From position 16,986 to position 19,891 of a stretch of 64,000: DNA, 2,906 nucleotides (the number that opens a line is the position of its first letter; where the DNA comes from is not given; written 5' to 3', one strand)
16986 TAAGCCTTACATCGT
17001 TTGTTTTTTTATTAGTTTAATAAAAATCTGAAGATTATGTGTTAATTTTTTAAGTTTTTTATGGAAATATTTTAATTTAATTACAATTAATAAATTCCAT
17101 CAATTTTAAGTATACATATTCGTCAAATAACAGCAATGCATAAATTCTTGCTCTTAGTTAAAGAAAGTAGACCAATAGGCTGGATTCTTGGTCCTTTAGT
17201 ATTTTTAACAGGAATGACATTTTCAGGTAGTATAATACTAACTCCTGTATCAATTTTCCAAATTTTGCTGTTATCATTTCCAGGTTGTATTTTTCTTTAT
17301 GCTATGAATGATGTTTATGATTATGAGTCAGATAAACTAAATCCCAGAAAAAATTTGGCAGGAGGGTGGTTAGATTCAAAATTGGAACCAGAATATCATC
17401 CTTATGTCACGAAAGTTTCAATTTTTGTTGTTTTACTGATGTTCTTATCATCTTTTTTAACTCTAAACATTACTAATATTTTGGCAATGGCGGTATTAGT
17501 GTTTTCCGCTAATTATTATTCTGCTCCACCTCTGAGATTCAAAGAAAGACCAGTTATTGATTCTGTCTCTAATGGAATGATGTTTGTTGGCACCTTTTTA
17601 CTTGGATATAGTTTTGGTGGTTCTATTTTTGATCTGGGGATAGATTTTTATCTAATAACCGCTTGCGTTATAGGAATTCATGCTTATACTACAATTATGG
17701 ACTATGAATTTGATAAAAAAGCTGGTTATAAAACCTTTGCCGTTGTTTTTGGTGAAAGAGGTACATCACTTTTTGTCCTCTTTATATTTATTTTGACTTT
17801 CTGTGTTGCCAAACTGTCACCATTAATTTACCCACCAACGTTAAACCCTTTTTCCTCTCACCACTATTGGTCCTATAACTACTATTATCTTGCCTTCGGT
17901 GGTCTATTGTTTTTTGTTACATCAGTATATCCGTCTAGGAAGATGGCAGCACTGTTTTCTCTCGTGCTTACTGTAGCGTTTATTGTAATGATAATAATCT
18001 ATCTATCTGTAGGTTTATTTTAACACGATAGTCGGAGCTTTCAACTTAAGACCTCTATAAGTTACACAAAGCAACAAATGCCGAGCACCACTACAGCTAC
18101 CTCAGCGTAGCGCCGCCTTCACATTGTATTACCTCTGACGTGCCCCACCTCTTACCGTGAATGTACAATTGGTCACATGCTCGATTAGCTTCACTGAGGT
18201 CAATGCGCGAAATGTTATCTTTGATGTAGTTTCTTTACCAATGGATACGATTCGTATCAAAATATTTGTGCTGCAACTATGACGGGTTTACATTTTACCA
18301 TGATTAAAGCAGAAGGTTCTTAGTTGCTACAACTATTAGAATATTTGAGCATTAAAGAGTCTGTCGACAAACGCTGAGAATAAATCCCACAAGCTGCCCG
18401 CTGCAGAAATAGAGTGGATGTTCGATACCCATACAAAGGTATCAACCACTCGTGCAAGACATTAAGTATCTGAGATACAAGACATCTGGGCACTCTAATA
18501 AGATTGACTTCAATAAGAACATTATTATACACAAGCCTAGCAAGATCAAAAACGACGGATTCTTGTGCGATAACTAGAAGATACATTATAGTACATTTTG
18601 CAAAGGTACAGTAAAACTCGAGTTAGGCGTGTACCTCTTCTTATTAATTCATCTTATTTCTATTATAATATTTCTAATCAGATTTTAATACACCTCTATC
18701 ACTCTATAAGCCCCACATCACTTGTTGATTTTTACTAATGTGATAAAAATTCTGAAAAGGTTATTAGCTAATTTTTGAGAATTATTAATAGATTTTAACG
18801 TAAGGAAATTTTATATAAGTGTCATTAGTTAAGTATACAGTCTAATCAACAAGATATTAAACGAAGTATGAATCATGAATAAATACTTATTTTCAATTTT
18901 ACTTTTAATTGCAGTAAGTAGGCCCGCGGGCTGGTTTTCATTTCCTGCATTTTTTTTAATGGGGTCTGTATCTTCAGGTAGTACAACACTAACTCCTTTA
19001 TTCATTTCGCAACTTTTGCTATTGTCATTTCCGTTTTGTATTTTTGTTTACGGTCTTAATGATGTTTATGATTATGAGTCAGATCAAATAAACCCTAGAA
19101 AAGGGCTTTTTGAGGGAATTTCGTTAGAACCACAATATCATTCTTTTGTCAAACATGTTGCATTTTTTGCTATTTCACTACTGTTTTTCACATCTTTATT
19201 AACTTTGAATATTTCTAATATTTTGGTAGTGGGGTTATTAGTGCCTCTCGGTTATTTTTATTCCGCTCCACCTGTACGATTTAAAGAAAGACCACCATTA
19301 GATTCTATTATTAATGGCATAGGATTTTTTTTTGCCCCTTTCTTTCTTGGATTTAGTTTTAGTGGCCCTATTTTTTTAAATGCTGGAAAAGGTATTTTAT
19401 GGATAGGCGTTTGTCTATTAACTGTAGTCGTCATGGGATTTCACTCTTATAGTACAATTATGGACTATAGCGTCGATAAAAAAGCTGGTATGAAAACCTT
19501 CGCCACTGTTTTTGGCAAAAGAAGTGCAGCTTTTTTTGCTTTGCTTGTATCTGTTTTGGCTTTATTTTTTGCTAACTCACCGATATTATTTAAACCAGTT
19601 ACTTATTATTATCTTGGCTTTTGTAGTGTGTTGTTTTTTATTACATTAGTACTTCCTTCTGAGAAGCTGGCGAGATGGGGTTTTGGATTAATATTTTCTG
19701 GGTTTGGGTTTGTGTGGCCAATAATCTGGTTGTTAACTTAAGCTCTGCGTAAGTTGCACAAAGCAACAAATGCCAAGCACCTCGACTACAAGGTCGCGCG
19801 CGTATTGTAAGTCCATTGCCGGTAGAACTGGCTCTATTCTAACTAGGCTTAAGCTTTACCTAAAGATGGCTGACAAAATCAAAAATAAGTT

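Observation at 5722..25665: About 20 kb accessory island that looks like a pathway for a glycosylated, acylated prenyl lipid in an F430-encoding archaeon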

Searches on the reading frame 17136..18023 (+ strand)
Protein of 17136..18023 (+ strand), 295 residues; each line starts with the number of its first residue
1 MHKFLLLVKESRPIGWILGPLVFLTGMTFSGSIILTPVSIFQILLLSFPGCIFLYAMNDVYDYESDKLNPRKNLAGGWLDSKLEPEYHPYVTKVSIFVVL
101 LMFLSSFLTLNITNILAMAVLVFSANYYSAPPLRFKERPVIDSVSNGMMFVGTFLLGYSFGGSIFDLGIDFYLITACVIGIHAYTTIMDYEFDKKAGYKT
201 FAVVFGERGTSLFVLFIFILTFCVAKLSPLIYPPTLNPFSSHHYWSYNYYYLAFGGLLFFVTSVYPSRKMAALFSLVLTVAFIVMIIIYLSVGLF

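Call 4: search_protein_families(library=pfam, proteins=[window:17136-18023:+], max_evalue=0.01)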
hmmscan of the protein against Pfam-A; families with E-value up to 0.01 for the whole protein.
window:17136-18023:+ (295 aa): 1 family
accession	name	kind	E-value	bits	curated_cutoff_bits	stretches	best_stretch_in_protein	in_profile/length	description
PF01040.23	UbiA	-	3.5e-20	72.8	34.2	1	23-262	5-227/250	UbiA prenyltransferase family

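Call 7: search_protein_families(library=ncbifam, proteins=[window:17136-18023:+], max_evalue=0.001)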
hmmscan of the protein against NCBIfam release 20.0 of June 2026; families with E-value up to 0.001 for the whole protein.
window:17136-18023:+ (295 aa): 9 families
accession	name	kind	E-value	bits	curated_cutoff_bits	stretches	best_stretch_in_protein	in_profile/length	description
NF009516.0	PRK12875.1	equivalog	2.2e-32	112.3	205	1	6-223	19-233/292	prenyltransferase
NF009608.0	PRK13105.1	equivalog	2e-29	102.7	217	1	6-224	11-227/291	prenyltransferase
NF010119.0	PRK13595.1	equivalog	1.6e-28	100.1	248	1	7-229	15-234/292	prenyltransferase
NF005742.0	PRK07566.1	equivalog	7e-08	31.9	313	1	9-217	33-242/315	chlorophyll synthase ChlG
NF009522.0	PRK12883.1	equivalog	9.9e-08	31.8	353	1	9-229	8-217/279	geranylgeranylglycerol-phosphate geranylgeranyltransferase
NF009523.0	PRK12884.1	equivalog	3.7e-07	29.6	269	1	54-264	53-243/279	prenyltransferase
TIGR01475.1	ubiA_other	subfamily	1.2e-06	28.2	180.8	1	24-232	22-225/282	UbiA-like polyprenyltransferase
NF009521.0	PRK12882.1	equivalog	1.4e-05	24.5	296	1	56-265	57-247/280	geranylgeranylglycerol-phosphate geranylgeranyltransferase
NF009609.0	PRK13106.1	equivalog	0.00013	21.5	349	1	101-232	108-243/301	prenyltransferase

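Call 24: search_solved_structures(query=window:17136-18023:+, max_evalue=1)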
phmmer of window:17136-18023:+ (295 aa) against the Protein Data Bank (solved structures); distinct sequences matched with E-value up to 1: 3.
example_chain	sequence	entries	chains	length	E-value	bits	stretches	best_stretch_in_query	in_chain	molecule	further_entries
4tq3_A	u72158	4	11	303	8.3e-13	51.9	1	11-216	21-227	Prenyltransferase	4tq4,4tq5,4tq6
6m31_A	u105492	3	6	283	0.0018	21.2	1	19-232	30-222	Digeranylgeranylglyceryl phosphate synthase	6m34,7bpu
8zwz_A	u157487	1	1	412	0.022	17.6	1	25-83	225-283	Diterpene synthase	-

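Call 37: search_dna_similar(query=window:17136-18023:+, collection=plasmids, mode=protein, max_evalue=0.00001, max_rows=25)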
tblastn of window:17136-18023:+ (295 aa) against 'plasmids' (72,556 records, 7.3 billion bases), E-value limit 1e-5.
Records with a match: 5; places in all: 5; records where one place covers at least 80% of the query: 0.
Best place of each record, by identity: <60% 5.
By first word of the organism name: Halomontanus 2; Haloferax 1; Arthrobacter 1; Halocatena 1.
By predicted mobility (MOB-suite, as given by PLSDB): non-mobilizable 5.
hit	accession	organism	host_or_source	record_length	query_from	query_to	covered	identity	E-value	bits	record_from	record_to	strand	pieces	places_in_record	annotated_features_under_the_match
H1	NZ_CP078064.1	Haloferax larsenii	Cell culture,Salt Lake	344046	7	220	73%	31.1%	1e-11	72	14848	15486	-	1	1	prenyltransferase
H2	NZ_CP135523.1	Halomontanus rarus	Salt lake,Salt lake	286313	7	224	74%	30.1%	7e-14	79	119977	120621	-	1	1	prenyltransferase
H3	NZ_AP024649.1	Arthrobacter sp. StoSoilB13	-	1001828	11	233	76%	28.3%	2e-17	90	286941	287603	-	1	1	none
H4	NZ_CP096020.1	Halocatena salina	cell culture,sediment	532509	7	210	69%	30.8%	6e-12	73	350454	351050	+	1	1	prenyltransferase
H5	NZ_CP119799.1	Halomontanus rarus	cell culture,sediment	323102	7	224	74%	28.8%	1e-12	75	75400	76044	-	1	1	prenyltransferase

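Call 38: get_annotated_region(hit=H2, flank=4000)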
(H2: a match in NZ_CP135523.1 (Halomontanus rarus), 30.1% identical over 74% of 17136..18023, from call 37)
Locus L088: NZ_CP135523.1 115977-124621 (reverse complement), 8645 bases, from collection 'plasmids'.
description: Halomontanus rarus strain KZCA124 plasmid unnamed1, complete sequence
organism: Halomontanus rarus (NCBI taxid 3034020)
taxonomy: Archaea; Euryarchaeota; Halobacteria; Halobacteriales; Natrialbaceae; Halomontanus; Halomontanus rarus
host: -; source: Salt lake,Salt lake; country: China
typing (MOB-suite, as given by PLSDB): non-mobilizable
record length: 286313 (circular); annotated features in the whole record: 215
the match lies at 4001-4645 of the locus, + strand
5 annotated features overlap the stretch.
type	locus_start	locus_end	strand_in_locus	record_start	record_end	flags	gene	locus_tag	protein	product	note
CDS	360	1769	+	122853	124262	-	-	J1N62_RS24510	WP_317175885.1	PQQ-binding-like beta-propeller repeat protein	-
CDS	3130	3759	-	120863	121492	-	-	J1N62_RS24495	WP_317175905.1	methyltransferase domain-containing protein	-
CDS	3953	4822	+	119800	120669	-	-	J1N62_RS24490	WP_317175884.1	prenyltransferase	-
CDS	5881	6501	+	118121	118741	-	-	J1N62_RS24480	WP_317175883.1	histidine phosphatase family protein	-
CDS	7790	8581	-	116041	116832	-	-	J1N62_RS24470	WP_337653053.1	helix-turn-helix domain-containing protein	-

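Call 39: get_annotated_region(hit=H3, flank=5000)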
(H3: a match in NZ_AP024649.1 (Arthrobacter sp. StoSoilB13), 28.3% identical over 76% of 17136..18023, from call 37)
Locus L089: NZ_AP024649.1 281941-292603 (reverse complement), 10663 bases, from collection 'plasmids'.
description: Arthrobacter sp. StoSoilB13 plasmid StoSoilB13-2, complete sequence
organism: Arthrobacter sp. StoSoilB13 (NCBI taxid 2830993)
taxonomy: Bacteria; Actinomycetota; Actinomycetes; Micrococcales; Micrococcaceae; Arthrobacter; Arthrobacter sp. StoSoilB13
host: -; source: -; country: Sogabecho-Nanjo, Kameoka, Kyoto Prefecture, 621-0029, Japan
typing (MOB-suite, as given by PLSDB): non-mobilizable
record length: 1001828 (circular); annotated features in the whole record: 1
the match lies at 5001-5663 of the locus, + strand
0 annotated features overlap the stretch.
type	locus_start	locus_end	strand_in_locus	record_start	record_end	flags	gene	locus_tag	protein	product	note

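Call 41: search_protein_families(library=ncbifam, proteins=[L089:478-1671:+, L089:1458-2570:+, L089:2567-4252:+, L089:4638-5837:+, L089:4481-5014:+, L089:6544-8064:+], max_evalue=0.00001)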
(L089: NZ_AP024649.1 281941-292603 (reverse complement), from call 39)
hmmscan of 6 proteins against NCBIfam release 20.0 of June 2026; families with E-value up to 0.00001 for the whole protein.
L089:478-1671:+ (397 aa): 16 families
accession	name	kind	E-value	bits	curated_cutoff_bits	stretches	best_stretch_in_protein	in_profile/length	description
NF041169.1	f2_encap_cargo4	exception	7.7e-49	166.7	450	1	78-396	48-333/334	family 2 encapsulin nanocompartment cargo protein polyprenyl transferase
NF042416.1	GFPPS_Mycobact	equivalog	3e-38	131.7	600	1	41-393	2-346/350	bifunctional (2E,6E)-farnesyl/geranyl diphosphate synthase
NF041003.1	GGPP_syn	equivalog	1.3e-22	80.4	500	2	168-314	98-244/326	geranylgeranyl diphosphate synthase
NF045549.1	GGPPsyn_IdsB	equivalog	8.2e-22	77.7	475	2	169-325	124-277/346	geranylgeranyl diphosphate synthase IdsB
NF040698.1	IdsA_Meth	equivalog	3.5e-21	75.8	468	2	168-316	100-249/328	short chain isoprenyl diphosphate synthase IdsA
NF045485.1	FPPsyn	subfamily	1e-20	74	275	2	174-310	103-241/288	farnesyl diphosphate synthase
TIGR02749.1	prenyl_cyano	equivalog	1.6e-18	66.8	383.2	1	175-317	112-247/322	solanesyl diphosphate synthase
NF008140.0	PRK10888.1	equivalog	3.3e-18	66.1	412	1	173-316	107-243/323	octaprenyl diphosphate synthase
NF042417.1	NPPPS_Mycobact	equivalog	3.2e-16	59.3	600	1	99-321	69-260/335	nonaprenyl/(2E,6E)-farnesyl/geranylgeranyl diphosphat synthase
NF040789.2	gerfarn_diphsyn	equivalog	5.4e-16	58.7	560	1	174-318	126-268/345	geranylfarnesyl diphosphate synthase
TIGR02748.1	GerC3_HepT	equivalog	1.2e-11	44.3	456.55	0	111-143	65-97/319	heptaprenyl diphosphate synthase component II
NF045685.1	GGPPSynCrtE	equivalog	5.1e-10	38.9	460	1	174-310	108-246/293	geranylgeranyl diphosphate synthase CrtE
NF007877.0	PRK10581.1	equivalog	2.1e-08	33.7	321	0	256-310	194-249/299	(2E,6E)-farnesyl diphosphate synthase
NF045628.1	HxpDPsynlarge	equivalog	2.1e-08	33.5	500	0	106-142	52-88/311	hexaprenyl-diphosphate synthase large subunit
NF040627.1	GFPS_Meth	equivalog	3.7e-08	33.2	600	0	109-143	60-94/285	geranylfarnesyl diphosphate synthase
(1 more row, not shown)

L089:1458-2570:+ (370 aa): 5 families
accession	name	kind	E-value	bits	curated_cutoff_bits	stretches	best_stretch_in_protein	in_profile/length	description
TIGR03465.1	HpnD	equivalog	1.1e-19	70.5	278.6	1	95-281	3-168/267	presqualene diphosphate synthase HpnD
NF045686.1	PhytoSynCyanob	equivalog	2.3e-15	56.5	550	1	88-355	22-297/310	15-cis-phytoene synthase CrtB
TIGR03464.1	HpnC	equivalog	5.2e-14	52.4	250.45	1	101-335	9-222/267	squalene synthase HpnC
NF042419.1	Phyto_syn_CrtB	equivalog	1.1e-10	41.6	480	1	90-282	7-187/306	15-cis-phytoene synthase CrtB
NF045921.1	PhytnSynCrtBRhod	equivalog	1.2e-08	34.9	500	1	90-358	10-272/307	15-cis-phytoene synthase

L089:2567-4252:+ (561 aa): 24 families
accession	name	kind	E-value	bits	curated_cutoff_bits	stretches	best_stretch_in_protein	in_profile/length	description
TIGR02734.1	crtI_fam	subfamily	4.9e-166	553.3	238.1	1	10-548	1-499/504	phytoene desaturase family protein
NF058655.1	CrtID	equivalog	8.7e-136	453.5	640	2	11-268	2-251/478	bifunctional phytoene desaturase/3,4-desaturase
NF042421.1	hydcarot_desat_CrtD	equivalog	1.4e-56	192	500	2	7-269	1-256/487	1-hydroxycarotenoid 3,4-desaturase CrtD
NF045637.1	carotdesatCrtDProt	equivalog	3.6e-53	180.8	580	2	11-269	2-254/485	1-hydroxycarotenoid 3,4-desaturase CrtD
NF045689.1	BCarotKetCrtO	equivalog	5.6e-20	71.4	1000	2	387-522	381-522/563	beta-carotene ketolase CrtO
TIGR02730.1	carot_isom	equivalog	3.1e-16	59.3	586.9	1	10-62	3-55/493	carotenoid isomerase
TIGR02733.1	desat_CrtD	equivalog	6.7e-15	54.7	549.7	1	9-60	3-54/492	C-3',4' desaturase CrtD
NF005560.0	PRK07233.1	equivalog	2.8e-13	49.5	252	1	9-57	2-50/435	hypothetical protein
TIGR03467.1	HpnE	equivalog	4.8e-12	45.9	283.05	1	11-141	2-132/430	hydroxysqualene dehydroxylase HpnE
NF005548.0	PRK07208.1-4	equivalog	1.6e-11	43.5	389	1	7-61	3-57/488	hypothetical protein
NF005547.0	PRK07208.1-3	equivalog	2.7e-10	39.6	380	1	9-60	6-57/465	hypothetical protein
TIGR00562.1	proto_IX_ox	equivalog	3e-09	36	97.85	1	7-61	2-58/470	protoporphyrinogen oxidase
NF008845.0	PRK11883.1-5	equivalog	1.2e-08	33.7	560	1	8-64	5-67/468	protoporphyrinogen oxidase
NF005545.0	PRK07208.1-1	equivalog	1.8e-08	33.2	451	1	6-60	6-61/504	hypothetical protein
TIGR03997.1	mycofact_OYE_2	equivalog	5.5e-07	28.4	793.15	1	5-48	376-420/645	mycofactocin system FadH/OYE family oxidoreductase 2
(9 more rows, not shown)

L089:4638-5837:+ (399 aa): 7 families
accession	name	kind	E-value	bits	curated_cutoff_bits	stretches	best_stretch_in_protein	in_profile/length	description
NF009608.0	PRK13105.1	equivalog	3.8e-141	469.4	217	1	111-395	5-289/291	prenyltransferase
NF010119.0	PRK13595.1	equivalog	6.6e-44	150.5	248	1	117-347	14-242/292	prenyltransferase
NF009516.0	PRK12875.1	equivalog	5.8e-39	133.9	205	1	117-349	19-248/292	prenyltransferase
NF009523.0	PRK12884.1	equivalog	2.6e-12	46.5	269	1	136-332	25-213/279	prenyltransferase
TIGR03462.1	CarR_dom_SF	subfamily_domain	4.3e-10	40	39.4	1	2-97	2-89/89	lycopene cyclase domain-containing protein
TIGR01475.1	ubiA_other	subfamily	8.2e-09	35.3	180.8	1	138-343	25-227/282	UbiA-like polyprenyltransferase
NF009525.0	PRK12887.1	equivalog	1.8e-07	30.8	226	1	145-337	51-246/310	homogentisate phytyltransferase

L089:4481-5014:+ (177 aa): 0 families

L089:6544-8064:+ (506 aa): 0 families

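Call 62: search_protein_families(library=ncbifam, proteins=[L006:6379-7395:-], max_evalue=0.000001)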
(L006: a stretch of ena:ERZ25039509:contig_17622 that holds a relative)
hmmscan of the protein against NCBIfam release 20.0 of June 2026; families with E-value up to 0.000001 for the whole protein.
L006:6379-7395:- (338 aa): 17 families
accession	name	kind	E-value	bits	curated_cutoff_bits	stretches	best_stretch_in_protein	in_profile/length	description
TIGR01181.1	dTDP_gluc_dehyt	equivalog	7.1e-43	146.9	365.1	1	25-331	2-311/321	dTDP-glucose 4,6-dehydratase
TIGR04180.1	EDH_00030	hypoth_equivalog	2.2e-36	125.5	475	1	25-318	1-296/297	NAD-dependent 4,6-dehydratase LegB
NF011728.1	PRK15181.1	equivalog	8.8e-32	110.5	760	1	22-332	15-338/348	Vi polysaccharide biosynthesis UDP-N-acetylglucosaminuronic acid C-4 epimerase TviC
TIGR01179.1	galE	equivalog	6.6e-29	100.8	262.3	1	25-326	2-320/332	UDP-glucose 4-epimerase GalE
NF007582.0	PRK10217.1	equivalog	1.9e-26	93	698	1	23-332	2-332/355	dTDP-glucose 4,6-dehydratase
NF005998.1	PRK08125.1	equivalog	8.3e-26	90.5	777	1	14-331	307-649/649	bifunctional UDP-4-amino-4-deoxy-L-arabinose formyltransferase/UDP-glucuronic acid oxidase ArnA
NF008872.0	PRK11908.1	equivalog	1.1e-24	87.1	294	1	23-332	2-336/349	bifunctional UDP-4-keto-pentose/UDP-xylose synthase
NF007490.0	PRK10084.1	subfamily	1.1e-23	83.8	649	1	25-332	3-335/361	dTDP-glucose 4,6-dehydratase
TIGR02197.1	heptose_epim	equivalog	4e-23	82.1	274.6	1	25-330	1-312/316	ADP-glyceromanno-heptose 6-epimerase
NF047922.1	GDPFucSynFcl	equivalog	1.2e-21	77.5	500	1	23-333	3-303/308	GDP-L-fucose synthase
TIGR02622.1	CDP_4_6_dhtase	equivalog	5.2e-15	55.4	278.45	1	21-331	3-330/352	CDP-glucose 4,6-dehydratase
NF007956.0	PRK10675.1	subfamily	5.7e-12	45.4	394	1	25-208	3-194/338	UDP-glucose 4-epimerase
NF041015.1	UDPsulfquin_syn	equivalog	3.9e-11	42.5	575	1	200-285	227-313/384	UDP-sulfoquinovose synthase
TIGR01472.1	gmd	equivalog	9e-10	38.3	415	1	101-249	93-237/342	GDP-mannose 4,6-dehydratase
NF008360.0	PRK11150.1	equivalog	1e-09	38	452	1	25-284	2-256/310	ADP-glyceromanno-heptose 6-epimerase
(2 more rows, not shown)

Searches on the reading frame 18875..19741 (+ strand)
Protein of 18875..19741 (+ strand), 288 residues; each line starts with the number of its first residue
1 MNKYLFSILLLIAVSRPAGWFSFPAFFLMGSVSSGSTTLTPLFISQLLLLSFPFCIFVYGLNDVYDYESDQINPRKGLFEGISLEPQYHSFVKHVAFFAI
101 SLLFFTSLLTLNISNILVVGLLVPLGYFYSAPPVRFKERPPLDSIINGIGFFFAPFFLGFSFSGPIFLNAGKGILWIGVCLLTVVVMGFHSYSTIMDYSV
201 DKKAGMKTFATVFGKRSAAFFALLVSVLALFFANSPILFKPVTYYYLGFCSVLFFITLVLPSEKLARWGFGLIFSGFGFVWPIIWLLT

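Call 5: search_protein_families(library=pfam, proteins=[window:18875-19741:+], max_evalue=0.01)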
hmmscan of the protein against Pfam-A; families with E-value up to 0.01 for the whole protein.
window:18875-19741:+ (288 aa): 1 family
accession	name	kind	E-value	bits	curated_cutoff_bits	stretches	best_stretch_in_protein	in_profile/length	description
PF01040.23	UbiA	-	6.9e-19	68.6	34.2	1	26-257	4-228/250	UbiA prenyltransferase family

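Call 41: search_protein_families(library=ncbifam, proteins=[window:18875-19741:+], max_evalue=0.00001)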
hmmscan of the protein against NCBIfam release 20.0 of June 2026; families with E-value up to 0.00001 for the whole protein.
window:18875-19741:+ (288 aa): 10 families
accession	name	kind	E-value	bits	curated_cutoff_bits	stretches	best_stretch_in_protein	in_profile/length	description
NF009516.0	PRK12875.1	equivalog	1e-31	110.1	205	1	8-244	17-247/292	prenyltransferase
NF010119.0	PRK13595.1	equivalog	2.6e-28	99.3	248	1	8-230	12-226/292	prenyltransferase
NF009608.0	PRK13105.1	equivalog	2.2e-27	96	217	1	10-233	11-231/291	prenyltransferase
NF005742.0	PRK07566.1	equivalog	2.8e-13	49.6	313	1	10-229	30-246/315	chlorophyll synthase ChlG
NF009523.0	PRK12884.1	equivalog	9.5e-12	44.7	269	1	61-258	56-240/279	prenyltransferase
TIGR01475.1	ubiA_other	subfamily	2.4e-09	37.1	180.8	1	61-247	55-232/282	UbiA-like polyprenyltransferase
TIGR01476.1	chlor_syn_BchG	subfamily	3.4e-09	36.5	212.3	1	12-225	4-213/283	(bacterio)chlorophyll synthase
NF009525.0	PRK12887.1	equivalog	1.9e-06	27.4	226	1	51-267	63-279/310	homogentisate phytyltransferase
NF009609.0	PRK13106.1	equivalog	2.6e-06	27.1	349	1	102-234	107-237/301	prenyltransferase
TIGR02056.1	ChlG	equivalog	4.8e-06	26.4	436.45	1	14-227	22-238/306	chlorophyll synthase ChlG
